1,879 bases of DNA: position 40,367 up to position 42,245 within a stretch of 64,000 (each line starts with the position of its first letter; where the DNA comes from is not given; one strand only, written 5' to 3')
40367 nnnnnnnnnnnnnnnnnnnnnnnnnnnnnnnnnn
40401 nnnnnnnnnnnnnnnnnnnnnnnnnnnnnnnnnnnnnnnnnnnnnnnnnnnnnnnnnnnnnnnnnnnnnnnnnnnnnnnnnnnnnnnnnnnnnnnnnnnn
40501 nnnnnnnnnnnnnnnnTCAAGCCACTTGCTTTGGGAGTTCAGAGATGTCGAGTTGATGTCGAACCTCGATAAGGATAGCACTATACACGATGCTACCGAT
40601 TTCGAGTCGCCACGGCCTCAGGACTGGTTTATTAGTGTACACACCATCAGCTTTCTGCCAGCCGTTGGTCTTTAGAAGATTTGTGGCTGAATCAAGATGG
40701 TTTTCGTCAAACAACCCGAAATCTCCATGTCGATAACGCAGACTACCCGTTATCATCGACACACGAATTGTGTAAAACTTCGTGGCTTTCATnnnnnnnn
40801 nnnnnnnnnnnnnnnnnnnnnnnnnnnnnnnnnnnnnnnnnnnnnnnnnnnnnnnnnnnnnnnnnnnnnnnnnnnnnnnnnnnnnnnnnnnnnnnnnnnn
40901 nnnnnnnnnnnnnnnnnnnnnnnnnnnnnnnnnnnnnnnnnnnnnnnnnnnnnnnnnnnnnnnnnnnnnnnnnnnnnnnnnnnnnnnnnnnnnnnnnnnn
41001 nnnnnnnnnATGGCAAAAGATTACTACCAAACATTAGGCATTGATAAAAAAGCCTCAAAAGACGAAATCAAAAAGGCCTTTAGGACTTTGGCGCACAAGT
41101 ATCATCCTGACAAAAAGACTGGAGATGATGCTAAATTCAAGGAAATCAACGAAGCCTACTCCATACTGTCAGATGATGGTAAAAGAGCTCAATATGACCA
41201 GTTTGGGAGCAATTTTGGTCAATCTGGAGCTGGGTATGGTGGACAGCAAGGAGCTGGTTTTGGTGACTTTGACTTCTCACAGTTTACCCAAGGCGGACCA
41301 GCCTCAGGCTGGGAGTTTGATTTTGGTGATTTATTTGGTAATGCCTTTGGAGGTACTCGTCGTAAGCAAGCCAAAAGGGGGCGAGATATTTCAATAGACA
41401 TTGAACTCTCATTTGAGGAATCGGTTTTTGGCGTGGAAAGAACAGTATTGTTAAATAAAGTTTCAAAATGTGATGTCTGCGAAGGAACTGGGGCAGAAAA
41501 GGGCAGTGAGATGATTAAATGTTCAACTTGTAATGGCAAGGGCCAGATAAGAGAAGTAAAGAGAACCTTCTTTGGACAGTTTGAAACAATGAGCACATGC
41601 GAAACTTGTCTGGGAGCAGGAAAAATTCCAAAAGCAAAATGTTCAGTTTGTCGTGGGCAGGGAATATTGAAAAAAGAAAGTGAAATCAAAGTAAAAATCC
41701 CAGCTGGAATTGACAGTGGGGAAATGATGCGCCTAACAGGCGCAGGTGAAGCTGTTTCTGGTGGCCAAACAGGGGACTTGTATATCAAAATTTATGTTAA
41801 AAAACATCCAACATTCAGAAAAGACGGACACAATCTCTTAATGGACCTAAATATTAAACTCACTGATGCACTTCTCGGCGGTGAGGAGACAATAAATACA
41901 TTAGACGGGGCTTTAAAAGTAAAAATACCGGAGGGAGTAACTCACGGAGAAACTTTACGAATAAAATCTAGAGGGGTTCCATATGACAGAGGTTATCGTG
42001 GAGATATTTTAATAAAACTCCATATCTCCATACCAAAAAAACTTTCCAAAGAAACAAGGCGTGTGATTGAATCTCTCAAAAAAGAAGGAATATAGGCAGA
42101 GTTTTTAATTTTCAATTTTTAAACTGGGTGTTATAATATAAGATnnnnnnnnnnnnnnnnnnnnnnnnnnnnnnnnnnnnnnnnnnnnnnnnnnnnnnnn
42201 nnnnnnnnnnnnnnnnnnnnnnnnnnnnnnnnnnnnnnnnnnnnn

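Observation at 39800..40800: The dnaK operon is split by cassette locus III and lacks a CIRCE element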

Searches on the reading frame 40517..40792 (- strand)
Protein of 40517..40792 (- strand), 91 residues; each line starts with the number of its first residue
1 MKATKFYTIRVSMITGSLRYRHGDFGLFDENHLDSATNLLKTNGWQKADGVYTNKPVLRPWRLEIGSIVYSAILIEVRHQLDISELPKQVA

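Call 10: search_protein_families(library=pfam, proteins=[window:40517-40792:-], max_evalue=0.01)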
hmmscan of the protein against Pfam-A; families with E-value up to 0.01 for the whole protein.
window:40517-40792:- (91 aa): 0 families

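Call 17: find_encoding_contigs(protein=window:40517-40792:-, flank=5000, max_places=6)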
Protein window:40517-40792:- (91 aa): 1 contig read that carries it; 1 place shown.
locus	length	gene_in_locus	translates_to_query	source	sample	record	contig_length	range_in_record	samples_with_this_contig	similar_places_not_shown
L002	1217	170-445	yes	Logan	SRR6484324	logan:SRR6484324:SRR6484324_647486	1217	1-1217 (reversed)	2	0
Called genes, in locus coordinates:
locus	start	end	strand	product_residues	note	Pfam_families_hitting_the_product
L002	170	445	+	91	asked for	-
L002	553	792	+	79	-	-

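Call 24: find_homologous_proteins(query=window:40517-40792:-, max_evalue=0.01)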
Query window:40517-40792:- (91 aa): 1 proteins with E <= 0.01 among 1 candidates.
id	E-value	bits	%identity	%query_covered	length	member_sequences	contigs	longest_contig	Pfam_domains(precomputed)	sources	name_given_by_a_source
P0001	5.9e-46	172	100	87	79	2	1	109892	-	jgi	jgi:hypothetical protein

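Call 27: search_protein_families(library=phrogs, proteins=[window:40517-40792:-], max_evalue=0.1)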
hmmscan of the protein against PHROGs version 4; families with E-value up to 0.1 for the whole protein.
window:40517-40792:- (91 aa): 0 families

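Call 28: search_protein_families(library=padloc, proteins=[window:40517-40792:-], max_evalue=0.1)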
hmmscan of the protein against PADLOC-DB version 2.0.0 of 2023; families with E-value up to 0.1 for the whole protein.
window:40517-40792:- (91 aa): 0 families

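Call 43: find_homologous_proteins(query=A3, max_evalue=0.01)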
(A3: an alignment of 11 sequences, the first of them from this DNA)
Query A3 (11 sequences) (91 aa, profile of the alignment): 5 proteins with E <= 0.01 among 279 candidates.
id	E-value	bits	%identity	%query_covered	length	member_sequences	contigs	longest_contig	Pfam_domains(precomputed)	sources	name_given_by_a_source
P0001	6.4e-13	67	100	87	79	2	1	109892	-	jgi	jgi:hypothetical protein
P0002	9.2e-12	63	25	22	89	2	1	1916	-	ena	-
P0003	1.0e-8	53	-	-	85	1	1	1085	-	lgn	-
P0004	6.8e-7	47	-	-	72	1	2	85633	-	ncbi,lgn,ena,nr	ncbi:MAG: hypothetical protein CEO12_115 [Parcubacteria group bacterium Gr01-1014_46]|nr:MAG: hypoth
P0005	1.3e-5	43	-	-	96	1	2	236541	-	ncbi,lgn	-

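Call 50: search_protein_families(library=pfam, proteins=[window:40520-40792:-], max_evalue=10)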
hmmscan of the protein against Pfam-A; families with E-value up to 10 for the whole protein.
seq(91 aa): 0 families

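Call 61: predict_structure(alignment_id=A5)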
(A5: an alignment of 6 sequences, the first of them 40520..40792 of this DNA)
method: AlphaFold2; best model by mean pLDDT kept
length: 91 residues; sequences in the alignment: 6
mean_pLDDT: 68.3   pTM: 0.57
mean pLDDT of the five models: 68.3, 58.2, 56.2, 49.9, 40.3
residues with pLDDT >= 90: 0; 70-90: 37; 50-70: 47; < 50: 7
segments of 3 or more residues with pLDDT < 50: 51-56
pLDDT, mean of each block of 10 residues (from residue 1): 65 71 65 68 71 52 82 74 68 56
secondary structure, 60 per line:
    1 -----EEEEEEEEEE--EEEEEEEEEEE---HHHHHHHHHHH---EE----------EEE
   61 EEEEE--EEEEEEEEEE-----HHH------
elements in order: E6-15 E18-28 H32-42 E58-65 E68-77

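Call 63: search_protein_representatives(alignment_id=A5)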
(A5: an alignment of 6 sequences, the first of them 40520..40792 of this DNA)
Query: 6 sequences, 84 profile positions. Proteins with E-value up to 0.001 (for the whole library): 14; up to 1e-10: 7; up to 1e-30: 0. The best 14 are listed.
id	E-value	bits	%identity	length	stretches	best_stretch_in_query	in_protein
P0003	9.7e-24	99.8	-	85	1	1-76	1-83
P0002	5.2e-22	94.3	-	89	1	1-83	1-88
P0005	4.3e-20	88.2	-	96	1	1-83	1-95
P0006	1.2e-18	83.6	-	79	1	1-83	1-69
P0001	1.1e-15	74.1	-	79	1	13-84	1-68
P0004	1.4e-15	73.7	-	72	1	15-83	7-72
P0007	2.9e-13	66.3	-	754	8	54-82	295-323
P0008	2.2e-09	53.9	-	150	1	2-76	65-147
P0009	5.1e-07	46.2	-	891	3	7-59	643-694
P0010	8.7e-07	45.5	-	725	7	57-81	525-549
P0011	3.1e-05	40.5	-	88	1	6-76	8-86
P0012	7.8e-05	39.2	-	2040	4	28-55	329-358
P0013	3.2e-04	37.3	-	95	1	3-82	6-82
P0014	5.1e-04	36.6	-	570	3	26-81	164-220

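Call 65: fold_search(model_id=the predicted structure, library=pdb)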
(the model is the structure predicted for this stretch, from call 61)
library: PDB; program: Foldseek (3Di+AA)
matches with E <= 10: 416; with E <= 0.001: 0
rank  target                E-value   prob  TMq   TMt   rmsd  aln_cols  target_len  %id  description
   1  6owt_S                3.2e-01  0.21  0.27  0.19  12.0        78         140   10  Structure of SIVsmm Nef and SMM tetherin bound to the clathrin adaptor AP-2 complex (released 2019-09-25)
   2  4h62_Q                4.0e-01  0.16  0.29  0.13  10.1       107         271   15  Structure of the Saccharomyces cerevisiae Mediator subcomplex Med17C/Med11C/Med22C (released 2012-10-31)
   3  4wiw_D                4.2e-01  0.47  0.38  0.14   4.8        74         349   15  Crystal structure of C-terminal domain of putative chitinase from Desulfitobacterium hafniense DCB-2 (released 2014-10-08)
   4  4v1o_W                4.2e-01  0.16  0.30  0.10   9.7       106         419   14  Architecture of the RNA polymerase II-Mediator core transcription initiation complex (released 2015-02-04)
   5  4wiw_A                5.0e-01  0.57  0.40  0.14   4.5        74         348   12  Crystal structure of C-terminal domain of putative chitinase from Desulfitobacterium hafniense DCB-2 (released 2014-10-08)
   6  5x6u_D                5.2e-01  0.28  0.30  0.29  13.2        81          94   12  Crystal structure of human heteropentameric complex (released 2017-12-06)
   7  6ehp_D                5.6e-01  0.18  0.27  0.27  13.4        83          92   13  The crystal structure of the human LAMTOR complex (released 2017-10-04)
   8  4hbo_D                6.2e-01  0.30  0.34  0.37   9.6        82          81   13  Crystal Structure of Rubella virus capsid protein (residues 127-277) (released 2013-12-11)
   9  5yk3_I                6.2e-01  0.21  0.32  0.31  12.2        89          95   10  human Ragulator complex (released 2019-01-23)
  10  4hbe_A                7.0e-01  0.33  0.36  0.34   9.4        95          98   13  Crystal Structure of Rubella virus capsid protein (residues 127-277) (released 2013-12-11)
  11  5y3a_I                7.0e-01  0.13  0.25  0.25  13.1        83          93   11  Crystal structure of Ragulator complex (p18 49-161) (released 2017-12-27)
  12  2ko1_MODEL_1_A        7.4e-01  0.33  0.31  0.31  10.9        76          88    8  Solution NMR structure of the ACT domain from GTP pyrophosphokinase of Chlorobium tepidum. Northeast Structura (released 2009-09-29)
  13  2dmw_MODEL_1_A        7.4e-01  0.30  0.33  0.24   9.6        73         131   12  Solution structure of the LONGIN domain of Synaptobrevin-like protein 1 (released 2006-10-24)
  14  7b6d_E                7.8e-01  0.41  0.39  0.27   9.6        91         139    9  Drosophila melanogaster TRAPPCore (C1, C2, C2L, C3a/b, C4, C5, C6 subunits) (released 2021-06-09)
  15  4har_D                7.8e-01  0.15  0.33  0.31  10.9        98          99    9  Crystal Structure of Rubella virus capsid protein (residues 127-277) (released 2013-12-11)
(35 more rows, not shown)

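Call 67: find_encoding_contigs(protein=P0013, flank=6000, max_places=4)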
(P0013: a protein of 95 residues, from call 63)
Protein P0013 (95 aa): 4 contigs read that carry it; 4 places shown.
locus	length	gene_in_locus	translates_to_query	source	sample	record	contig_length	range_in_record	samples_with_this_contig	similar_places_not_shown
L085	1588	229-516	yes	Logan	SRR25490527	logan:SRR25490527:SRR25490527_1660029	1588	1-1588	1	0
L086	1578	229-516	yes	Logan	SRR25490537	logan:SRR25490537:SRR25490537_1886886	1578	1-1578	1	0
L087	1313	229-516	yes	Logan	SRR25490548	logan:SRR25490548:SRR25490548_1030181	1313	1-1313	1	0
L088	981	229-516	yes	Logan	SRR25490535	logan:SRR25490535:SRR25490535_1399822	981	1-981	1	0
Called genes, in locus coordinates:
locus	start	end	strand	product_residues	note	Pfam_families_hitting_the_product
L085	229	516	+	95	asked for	-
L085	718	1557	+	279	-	PF13462:Thioredoxin_4, PF01323:DSBA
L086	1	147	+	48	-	?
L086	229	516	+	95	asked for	-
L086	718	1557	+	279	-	PF13462:Thioredoxin_4, PF01323:DSBA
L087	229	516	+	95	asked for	-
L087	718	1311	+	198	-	?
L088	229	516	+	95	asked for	-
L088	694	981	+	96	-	?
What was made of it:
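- The c3 orthologue works from a different locus (call 67).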

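Call 77: find_encoding_contigs(protein=P0011, flank=6000, max_places=3)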
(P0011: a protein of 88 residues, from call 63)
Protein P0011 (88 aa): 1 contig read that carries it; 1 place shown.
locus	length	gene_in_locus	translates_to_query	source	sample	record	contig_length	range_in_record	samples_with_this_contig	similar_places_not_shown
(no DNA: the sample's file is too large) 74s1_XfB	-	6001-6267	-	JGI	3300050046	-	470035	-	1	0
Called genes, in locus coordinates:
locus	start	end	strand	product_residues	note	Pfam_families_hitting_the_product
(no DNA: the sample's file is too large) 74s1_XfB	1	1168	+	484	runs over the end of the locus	PF00749:tRNA-synt_1c, PF19269:Anticodon_2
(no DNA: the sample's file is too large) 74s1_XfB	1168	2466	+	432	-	PF01551:Peptidase_M23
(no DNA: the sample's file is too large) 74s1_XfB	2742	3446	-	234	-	-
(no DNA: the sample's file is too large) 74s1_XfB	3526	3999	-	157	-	-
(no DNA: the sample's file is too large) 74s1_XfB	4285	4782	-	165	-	-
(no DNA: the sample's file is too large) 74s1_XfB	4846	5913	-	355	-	PF00226:DnaJ, PF01556:DnaJ_C, PF00684:DnaJ_CXXCXGXG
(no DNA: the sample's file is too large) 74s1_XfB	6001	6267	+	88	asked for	-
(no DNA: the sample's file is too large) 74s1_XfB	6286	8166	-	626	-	PF00012:HSP70, PF06723:MreB_Mbl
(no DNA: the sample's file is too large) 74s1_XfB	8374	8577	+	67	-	-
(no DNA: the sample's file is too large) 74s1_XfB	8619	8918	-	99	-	-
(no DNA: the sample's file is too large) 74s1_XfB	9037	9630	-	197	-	PF01025:GrpE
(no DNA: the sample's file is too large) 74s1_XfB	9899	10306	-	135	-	PF00380:Ribosomal_S9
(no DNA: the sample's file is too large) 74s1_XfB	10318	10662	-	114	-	PF00572:Ribosomal_L13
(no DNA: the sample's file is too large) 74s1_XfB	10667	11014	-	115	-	PF01196:Ribosomal_L17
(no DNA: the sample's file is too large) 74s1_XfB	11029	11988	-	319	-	PF01193:RNA_pol_L, PF13656:RNA_pol_L_2 (faint), PF01000:RNA_pol_A_bac, PF03118:RNA_pol_A_CTD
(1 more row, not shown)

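Call 78: find_encoding_contigs(protein=P0008, flank=6000, max_places=3)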
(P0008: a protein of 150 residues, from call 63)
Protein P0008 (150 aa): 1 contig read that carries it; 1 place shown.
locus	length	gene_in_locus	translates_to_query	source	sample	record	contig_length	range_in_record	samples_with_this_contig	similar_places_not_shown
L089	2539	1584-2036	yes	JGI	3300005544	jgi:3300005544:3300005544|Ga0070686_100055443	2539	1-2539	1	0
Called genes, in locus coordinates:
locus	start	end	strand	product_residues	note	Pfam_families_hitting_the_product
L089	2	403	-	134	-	?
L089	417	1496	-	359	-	PF00226:DnaJ, PF01556:DnaJ_C, PF00684:DnaJ_CXXCXGXG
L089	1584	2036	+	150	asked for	-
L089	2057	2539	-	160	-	PF00012:HSP70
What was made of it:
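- Two new small-protein hits from an unbiased scan of 1.84 billion representatives are also encoded between dnaJ and dnaK (calls 63, 77, 78).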

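Call 107: fold_search(model_id=the predicted structure, library=viral)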
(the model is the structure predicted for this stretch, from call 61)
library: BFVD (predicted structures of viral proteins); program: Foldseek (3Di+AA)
matches with E <= 10: 662; with E <= 0.001: 0
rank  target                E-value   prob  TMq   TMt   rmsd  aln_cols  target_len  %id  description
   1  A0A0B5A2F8            3.0e-02  0.99  0.49  0.55   3.4        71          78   20  (no name in the UniProt tables at hand)
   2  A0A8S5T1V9            3.2e-02  0.99  0.45  0.45   6.0        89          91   13  Uncharacterized protein [Myoviridae sp. ctWb16]
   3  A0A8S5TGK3            3.6e-02  0.96  0.41  0.38   6.7        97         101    9  Uncharacterized protein [Myoviridae sp. ctIty1]
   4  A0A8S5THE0            6.0e-02  0.89  0.45  0.39  10.2       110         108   12  Uncharacterized protein [Myoviridae sp. ctIty1]
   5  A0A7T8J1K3            6.3e-02  0.94  0.44  0.45   5.9        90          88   14  (no name in the UniProt tables at hand)
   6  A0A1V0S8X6            6.7e-02  0.91  0.41  0.18   9.6       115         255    6  Uncharacterized protein [Catovirus CTV1]
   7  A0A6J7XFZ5            7.1e-02  0.87  0.36  0.40   6.8        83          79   17  Uncharacterized protein [uncultured Caudovirales phage]
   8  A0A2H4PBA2            7.5e-02  0.82  0.38  0.41   5.3        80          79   12  Uncharacterized protein [Lactobacillus phage Lenus]
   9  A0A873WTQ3            8.4e-02  0.96  0.47  0.44   4.0        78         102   12  (no name in the UniProt tables at hand)
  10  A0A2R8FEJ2            1.0e-01  0.84  0.40  0.30   5.2        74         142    9  Uncharacterized protein [Brazilian cedratvirus IHUMI]
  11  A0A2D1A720            1.0e-01  0.82  0.40  0.40   5.9        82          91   11  Uncharacterized protein [Rhodococcus phage Trina]
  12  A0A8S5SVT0            1.1e-01  0.75  0.35  0.34   9.3        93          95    9  Uncharacterized protein [Siphoviridae sp. ctZHD14]
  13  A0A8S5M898            1.2e-01  0.99  0.59  0.67   2.8        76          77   10  Uncharacterized protein [Siphoviridae sp. ctg5k4]
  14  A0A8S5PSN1            1.2e-01  0.94  0.46  0.44   6.9        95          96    9  Uncharacterized protein [Siphoviridae sp. ct96x5]
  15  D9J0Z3                1.2e-01  0.96  0.51  0.48   3.9        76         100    6  Gp195 [Brochothrix phage A9]
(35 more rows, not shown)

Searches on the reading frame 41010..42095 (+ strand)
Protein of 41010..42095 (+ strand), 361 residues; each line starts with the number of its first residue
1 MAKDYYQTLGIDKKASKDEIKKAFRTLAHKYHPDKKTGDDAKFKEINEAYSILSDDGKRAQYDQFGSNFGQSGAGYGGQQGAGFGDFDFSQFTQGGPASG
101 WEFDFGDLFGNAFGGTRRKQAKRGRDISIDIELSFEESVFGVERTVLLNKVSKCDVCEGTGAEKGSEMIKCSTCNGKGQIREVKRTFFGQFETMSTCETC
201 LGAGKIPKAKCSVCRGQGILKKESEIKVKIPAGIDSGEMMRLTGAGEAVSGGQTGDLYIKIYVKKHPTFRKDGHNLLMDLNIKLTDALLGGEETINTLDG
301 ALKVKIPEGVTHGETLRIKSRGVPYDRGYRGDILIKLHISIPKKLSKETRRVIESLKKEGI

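Call 10: search_protein_families(library=pfam, proteins=[window:41010-42095:+], max_evalue=0.01)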
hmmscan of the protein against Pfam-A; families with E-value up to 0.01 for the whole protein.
window:41010-42095:+ (361 aa): 4 families
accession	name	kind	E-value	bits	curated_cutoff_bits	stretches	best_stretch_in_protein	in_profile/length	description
PF01556.23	DnaJ_C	-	2e-41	142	26.6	1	127-342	1-152/152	DnaJ C terminal domain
PF00226.36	DnaJ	-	1.1e-23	83.6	27.8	1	4-63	1-63/63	DnaJ domain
PF00684.25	DnaJ_CXXCXGXG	-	1.1e-15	58.1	32.7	1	154-218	1-65/65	DnaJ central domain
PF15777.11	Anti-TRAP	-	4e-05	24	32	0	153-180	12-42/59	Tryptophan RNA-binding attenuator protein inhibitory protein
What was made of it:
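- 41010..42095 (+): dnaJ. Pfam DnaJ, DnaJ_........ and DnaJ_C (call 10).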
